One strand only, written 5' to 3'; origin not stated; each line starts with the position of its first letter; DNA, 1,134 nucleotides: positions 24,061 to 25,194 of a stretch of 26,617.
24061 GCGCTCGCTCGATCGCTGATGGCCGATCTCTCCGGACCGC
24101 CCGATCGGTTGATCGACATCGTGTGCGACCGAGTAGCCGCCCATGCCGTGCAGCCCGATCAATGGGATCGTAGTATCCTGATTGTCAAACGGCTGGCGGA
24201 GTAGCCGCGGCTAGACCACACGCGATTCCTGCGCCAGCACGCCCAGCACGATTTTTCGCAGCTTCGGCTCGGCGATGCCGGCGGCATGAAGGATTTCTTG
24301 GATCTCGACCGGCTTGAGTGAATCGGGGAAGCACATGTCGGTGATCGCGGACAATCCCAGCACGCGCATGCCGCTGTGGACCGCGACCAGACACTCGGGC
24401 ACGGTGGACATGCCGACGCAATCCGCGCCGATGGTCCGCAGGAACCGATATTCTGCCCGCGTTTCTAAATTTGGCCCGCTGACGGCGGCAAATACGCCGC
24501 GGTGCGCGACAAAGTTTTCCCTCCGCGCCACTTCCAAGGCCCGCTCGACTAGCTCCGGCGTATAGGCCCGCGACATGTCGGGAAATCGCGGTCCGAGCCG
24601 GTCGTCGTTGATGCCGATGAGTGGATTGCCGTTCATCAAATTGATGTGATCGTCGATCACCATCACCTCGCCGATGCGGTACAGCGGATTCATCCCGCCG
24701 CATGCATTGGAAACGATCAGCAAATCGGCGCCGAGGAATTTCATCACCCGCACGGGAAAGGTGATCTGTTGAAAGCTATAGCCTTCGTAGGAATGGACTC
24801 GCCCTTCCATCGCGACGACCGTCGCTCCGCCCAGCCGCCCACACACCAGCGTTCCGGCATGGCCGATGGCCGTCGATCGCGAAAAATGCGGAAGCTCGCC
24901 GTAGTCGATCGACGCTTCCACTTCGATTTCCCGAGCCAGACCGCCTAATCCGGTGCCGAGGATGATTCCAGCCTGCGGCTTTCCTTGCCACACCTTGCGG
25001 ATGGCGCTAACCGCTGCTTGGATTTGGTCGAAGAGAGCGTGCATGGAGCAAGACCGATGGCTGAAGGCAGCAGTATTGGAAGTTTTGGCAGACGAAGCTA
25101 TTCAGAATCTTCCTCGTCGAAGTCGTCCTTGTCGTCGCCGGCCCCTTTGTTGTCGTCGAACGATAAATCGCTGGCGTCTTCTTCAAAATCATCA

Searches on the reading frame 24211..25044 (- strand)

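Call 45: search_protein_families(library=pfam, proteins=[window:24211-25044:-], max_evalue=0.001)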
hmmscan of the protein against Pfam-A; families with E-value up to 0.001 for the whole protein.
window:24211-25044:- (277 aa): 1 family
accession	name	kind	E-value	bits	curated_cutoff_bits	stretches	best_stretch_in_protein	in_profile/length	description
PF01048.26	PNP_UDP_1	-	1.7e-52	178.6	25.1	1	26-270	3-232/233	Phosphorylase superfamily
